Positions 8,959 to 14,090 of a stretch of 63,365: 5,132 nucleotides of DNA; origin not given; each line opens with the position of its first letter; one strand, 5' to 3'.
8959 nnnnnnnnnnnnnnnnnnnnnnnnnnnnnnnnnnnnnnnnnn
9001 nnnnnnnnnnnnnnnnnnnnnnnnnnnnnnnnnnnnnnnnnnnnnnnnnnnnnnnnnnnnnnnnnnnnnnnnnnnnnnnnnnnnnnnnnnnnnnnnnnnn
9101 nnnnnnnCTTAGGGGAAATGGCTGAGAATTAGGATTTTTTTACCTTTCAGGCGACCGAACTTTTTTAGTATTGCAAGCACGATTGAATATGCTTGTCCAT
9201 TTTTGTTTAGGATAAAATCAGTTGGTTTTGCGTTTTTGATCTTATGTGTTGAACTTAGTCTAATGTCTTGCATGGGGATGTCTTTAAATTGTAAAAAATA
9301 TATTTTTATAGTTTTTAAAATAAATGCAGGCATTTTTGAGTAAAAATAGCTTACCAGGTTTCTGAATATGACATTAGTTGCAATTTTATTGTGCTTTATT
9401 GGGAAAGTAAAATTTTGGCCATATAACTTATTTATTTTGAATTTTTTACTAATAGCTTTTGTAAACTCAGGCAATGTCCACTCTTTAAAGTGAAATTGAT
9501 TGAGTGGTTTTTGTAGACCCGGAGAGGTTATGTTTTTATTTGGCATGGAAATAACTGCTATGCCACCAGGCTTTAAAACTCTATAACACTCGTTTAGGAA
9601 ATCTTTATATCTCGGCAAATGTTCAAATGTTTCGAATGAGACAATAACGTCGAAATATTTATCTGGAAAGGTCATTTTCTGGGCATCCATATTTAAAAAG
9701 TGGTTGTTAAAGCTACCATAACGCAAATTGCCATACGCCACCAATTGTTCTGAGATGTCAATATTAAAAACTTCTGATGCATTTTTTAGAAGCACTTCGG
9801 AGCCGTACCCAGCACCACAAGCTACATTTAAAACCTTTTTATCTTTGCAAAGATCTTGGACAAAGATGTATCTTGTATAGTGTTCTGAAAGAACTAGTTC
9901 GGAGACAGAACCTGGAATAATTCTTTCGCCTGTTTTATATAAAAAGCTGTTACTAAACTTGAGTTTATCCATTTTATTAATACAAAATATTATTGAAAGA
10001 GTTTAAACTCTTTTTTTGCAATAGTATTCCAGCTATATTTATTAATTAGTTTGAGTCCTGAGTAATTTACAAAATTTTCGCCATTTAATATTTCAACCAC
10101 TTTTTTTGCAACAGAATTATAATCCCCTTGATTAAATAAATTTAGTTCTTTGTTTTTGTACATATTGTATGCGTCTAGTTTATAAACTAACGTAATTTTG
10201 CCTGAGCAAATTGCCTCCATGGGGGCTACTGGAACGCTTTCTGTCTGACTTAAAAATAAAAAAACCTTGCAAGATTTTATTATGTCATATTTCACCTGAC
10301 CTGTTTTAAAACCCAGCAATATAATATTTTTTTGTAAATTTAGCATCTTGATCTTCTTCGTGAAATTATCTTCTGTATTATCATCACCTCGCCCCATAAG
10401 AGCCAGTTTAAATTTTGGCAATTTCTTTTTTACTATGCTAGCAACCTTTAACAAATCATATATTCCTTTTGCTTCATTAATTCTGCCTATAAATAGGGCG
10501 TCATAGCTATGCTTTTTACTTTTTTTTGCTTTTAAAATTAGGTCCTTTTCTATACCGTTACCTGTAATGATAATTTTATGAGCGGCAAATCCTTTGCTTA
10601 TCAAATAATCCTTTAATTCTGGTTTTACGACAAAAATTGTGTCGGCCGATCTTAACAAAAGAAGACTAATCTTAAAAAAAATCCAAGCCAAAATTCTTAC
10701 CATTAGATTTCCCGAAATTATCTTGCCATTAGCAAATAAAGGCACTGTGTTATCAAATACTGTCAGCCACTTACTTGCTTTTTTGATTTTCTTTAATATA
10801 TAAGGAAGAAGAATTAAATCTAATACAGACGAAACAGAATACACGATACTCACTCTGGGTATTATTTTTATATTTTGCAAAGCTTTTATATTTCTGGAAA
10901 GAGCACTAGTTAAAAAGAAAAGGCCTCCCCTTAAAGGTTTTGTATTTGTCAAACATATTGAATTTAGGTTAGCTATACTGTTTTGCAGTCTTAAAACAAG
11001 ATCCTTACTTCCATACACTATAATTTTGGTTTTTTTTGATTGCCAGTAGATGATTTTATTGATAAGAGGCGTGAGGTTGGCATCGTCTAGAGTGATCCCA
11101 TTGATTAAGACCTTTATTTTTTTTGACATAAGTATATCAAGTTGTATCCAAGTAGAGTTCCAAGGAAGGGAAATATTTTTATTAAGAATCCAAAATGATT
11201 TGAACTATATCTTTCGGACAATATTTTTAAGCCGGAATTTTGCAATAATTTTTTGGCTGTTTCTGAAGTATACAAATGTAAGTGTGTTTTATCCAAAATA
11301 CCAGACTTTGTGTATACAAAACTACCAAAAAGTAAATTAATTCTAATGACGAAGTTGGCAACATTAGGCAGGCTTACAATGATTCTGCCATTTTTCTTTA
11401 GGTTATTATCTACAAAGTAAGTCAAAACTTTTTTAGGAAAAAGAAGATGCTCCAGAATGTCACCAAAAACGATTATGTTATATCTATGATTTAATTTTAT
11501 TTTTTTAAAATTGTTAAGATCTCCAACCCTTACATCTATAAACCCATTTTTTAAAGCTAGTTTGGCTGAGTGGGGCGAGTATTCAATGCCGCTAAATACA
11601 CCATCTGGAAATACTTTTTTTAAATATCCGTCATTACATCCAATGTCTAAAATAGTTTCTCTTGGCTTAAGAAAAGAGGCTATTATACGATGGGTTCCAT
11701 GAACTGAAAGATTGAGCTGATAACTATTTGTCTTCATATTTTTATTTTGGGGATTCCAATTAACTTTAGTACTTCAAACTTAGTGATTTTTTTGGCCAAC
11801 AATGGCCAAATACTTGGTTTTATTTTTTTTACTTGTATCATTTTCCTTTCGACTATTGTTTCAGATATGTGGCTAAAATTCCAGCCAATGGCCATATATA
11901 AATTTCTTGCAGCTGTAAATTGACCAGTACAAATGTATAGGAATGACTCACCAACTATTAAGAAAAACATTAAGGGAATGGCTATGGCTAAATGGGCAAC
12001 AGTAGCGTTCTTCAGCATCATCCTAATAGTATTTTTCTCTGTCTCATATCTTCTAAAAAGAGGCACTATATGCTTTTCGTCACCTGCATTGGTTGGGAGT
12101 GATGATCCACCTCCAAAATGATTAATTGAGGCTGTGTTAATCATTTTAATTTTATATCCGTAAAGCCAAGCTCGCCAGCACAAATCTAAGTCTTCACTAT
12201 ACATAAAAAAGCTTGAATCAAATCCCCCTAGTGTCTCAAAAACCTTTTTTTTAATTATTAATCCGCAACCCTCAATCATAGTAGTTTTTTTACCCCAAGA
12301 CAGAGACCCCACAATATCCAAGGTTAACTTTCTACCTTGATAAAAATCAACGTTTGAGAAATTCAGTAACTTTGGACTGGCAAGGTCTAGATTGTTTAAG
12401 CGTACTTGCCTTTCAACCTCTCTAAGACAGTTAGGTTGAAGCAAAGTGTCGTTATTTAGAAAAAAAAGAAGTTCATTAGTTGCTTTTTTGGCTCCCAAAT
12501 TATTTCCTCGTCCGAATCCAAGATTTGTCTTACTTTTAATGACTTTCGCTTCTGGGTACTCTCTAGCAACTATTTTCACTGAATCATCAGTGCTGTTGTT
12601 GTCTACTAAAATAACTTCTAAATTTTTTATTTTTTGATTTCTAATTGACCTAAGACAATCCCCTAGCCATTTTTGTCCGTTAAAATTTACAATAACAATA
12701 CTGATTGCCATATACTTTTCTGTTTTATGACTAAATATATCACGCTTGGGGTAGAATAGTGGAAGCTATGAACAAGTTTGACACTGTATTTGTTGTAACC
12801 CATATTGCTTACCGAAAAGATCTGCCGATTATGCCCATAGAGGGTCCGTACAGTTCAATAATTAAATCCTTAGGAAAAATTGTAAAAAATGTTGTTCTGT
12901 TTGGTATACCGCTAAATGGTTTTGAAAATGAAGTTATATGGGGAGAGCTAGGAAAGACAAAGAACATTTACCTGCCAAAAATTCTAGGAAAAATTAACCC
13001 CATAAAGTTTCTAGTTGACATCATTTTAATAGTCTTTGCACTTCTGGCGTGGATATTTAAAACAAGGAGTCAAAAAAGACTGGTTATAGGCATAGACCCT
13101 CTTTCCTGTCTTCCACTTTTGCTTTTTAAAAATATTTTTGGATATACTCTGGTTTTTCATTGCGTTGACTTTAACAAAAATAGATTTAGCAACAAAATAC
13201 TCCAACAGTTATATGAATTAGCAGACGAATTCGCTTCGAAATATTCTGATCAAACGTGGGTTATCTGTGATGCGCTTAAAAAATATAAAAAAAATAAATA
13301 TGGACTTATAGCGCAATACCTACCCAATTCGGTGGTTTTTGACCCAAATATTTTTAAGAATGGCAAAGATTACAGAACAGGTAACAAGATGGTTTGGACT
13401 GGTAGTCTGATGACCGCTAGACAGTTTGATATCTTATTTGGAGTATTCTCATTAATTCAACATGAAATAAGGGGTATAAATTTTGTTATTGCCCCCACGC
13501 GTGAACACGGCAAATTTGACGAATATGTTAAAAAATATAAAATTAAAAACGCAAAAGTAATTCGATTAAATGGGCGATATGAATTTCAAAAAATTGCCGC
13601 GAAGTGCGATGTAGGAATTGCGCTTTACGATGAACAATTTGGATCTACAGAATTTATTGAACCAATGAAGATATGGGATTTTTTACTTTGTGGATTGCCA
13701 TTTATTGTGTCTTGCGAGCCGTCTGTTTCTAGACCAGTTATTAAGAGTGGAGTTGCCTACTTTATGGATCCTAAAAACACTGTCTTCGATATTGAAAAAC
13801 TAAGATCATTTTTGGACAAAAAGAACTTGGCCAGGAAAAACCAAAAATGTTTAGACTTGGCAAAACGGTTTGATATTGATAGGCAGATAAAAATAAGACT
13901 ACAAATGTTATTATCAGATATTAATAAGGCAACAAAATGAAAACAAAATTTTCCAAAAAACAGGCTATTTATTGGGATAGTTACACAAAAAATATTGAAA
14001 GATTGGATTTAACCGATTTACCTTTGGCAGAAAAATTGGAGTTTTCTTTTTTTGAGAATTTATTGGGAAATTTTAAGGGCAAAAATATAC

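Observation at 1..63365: Hyper-expanded GT-C island: at least 18 complete lipid-carrier-dependent transferase genes in 63 kb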

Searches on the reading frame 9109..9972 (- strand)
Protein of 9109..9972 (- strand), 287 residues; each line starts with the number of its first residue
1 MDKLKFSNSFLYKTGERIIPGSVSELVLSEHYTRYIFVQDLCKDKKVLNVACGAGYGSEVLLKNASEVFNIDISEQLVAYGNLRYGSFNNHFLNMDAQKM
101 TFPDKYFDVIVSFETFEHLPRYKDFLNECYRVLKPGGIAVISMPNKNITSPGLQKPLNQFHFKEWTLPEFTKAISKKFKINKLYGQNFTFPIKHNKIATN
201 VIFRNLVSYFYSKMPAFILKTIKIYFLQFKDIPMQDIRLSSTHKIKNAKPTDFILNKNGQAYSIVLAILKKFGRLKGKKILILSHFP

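Call 4: search_protein_families(library=pfam, proteins=[window:9109-9972:-], max_evalue=0.01)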
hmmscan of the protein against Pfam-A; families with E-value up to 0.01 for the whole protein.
window:9109-9972:- (287 aa): 10 families
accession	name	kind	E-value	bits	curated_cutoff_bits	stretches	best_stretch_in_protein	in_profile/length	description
PF08241.18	Methyltransf_11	-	1.4e-23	83.8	21.2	1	48-141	1-95/95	Methyltransferase domain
PF13649.12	Methyltransf_25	-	1.8e-19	70.6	27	1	47-137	1-97/97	Methyltransferase domain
PF13489.12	Methyltransf_23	-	1.2e-15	58.1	27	1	43-157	22-124/164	Methyltransferase domain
PF13847.12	Methyltransf_31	-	2.2e-15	57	27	1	43-153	3-114/145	Methyltransferase domain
PF08242.18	Methyltransf_12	-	1.3e-13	51.9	30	1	48-138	1-97/98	Methyltransferase domain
PF01209.24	Ubie_methyltran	-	3.3e-12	46.7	20.1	1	43-179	47-186/233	ubiE/COQ5 methyltransferase family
PF02353.26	CMAS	-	2e-06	27.7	27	1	41-141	60-164/273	Mycolic acid cyclopropane synthetase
PF01555.25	N6_N4_Mtase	-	0.00031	21.2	26.7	1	120-170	30-61/221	DNA methylase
PF05891.18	Methyltransf_PK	-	0.0024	17.9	27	1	43-142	53-160/218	AdoMet dependent proline di-methyltransferase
PF07021.18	MetW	-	0.0047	17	21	1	38-145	7-111/193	Methionine biosynthesis protein MetW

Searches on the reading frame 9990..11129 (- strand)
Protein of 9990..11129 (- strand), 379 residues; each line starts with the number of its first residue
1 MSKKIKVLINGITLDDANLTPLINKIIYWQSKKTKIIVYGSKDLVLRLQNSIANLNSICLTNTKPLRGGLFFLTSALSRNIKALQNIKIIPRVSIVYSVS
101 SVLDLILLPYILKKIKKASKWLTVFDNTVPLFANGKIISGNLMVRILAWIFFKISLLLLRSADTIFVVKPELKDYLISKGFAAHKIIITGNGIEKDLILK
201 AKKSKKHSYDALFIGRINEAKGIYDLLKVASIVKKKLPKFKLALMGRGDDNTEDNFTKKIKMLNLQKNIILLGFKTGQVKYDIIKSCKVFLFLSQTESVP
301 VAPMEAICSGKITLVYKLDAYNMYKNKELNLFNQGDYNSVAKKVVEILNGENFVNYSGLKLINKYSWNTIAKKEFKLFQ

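Call 4: search_protein_families(library=pfam, proteins=[window:9990-11129:-], max_evalue=0.01)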
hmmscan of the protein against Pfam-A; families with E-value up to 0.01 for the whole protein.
window:9990-11129:- (379 aa): 4 families
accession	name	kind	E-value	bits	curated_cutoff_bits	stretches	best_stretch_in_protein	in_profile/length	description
PF00534.26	Glycos_transf_1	-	7.5e-21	74.9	26.4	1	199-352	6-160/172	Glycosyl transferases group 1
PF13692.12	Glyco_trans_1_4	-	2.8e-16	60.5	27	1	211-349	4-141/142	Glycosyl transferases group 1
PF20706.3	GT4-conflict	-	0.0006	19.3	26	1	154-310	139-305/385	Family 4 Glycosyltransferase in conflict systems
PF13439.12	Glyco_transf_4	-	0.0028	18.1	28.5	1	149-195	121-168/170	Glycosyltransferase Family 4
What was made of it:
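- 9109..12711 (-): Cytoplasmic module: methyltransferase (9109), GT4 (9990), methyltransferase (11114), GT2 (11734). Conserved next to 6672-type genes. Pfam (call 4).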

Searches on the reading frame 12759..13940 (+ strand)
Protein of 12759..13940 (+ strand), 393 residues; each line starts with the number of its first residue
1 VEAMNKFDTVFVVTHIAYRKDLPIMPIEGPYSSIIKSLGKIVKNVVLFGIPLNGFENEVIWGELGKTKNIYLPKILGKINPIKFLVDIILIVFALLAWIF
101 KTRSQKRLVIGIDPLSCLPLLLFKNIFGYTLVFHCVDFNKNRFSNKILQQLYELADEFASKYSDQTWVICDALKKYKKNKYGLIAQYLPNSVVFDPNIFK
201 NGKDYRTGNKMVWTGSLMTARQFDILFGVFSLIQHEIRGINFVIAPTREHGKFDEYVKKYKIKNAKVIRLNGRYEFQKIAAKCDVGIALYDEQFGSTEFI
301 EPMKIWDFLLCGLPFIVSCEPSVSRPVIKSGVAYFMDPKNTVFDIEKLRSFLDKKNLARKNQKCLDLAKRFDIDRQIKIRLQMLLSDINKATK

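Call 4: search_protein_families(library=pfam, proteins=[window:12759-13940:+], max_evalue=0.01)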
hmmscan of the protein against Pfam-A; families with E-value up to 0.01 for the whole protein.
window:12759-13940:+ (393 aa): 1 family
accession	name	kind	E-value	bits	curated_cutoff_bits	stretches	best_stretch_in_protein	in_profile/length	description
PF13692.12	Glyco_trans_1_4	-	0.0011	19.7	27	1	210-335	3-122/142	Glycosyl transferases group 1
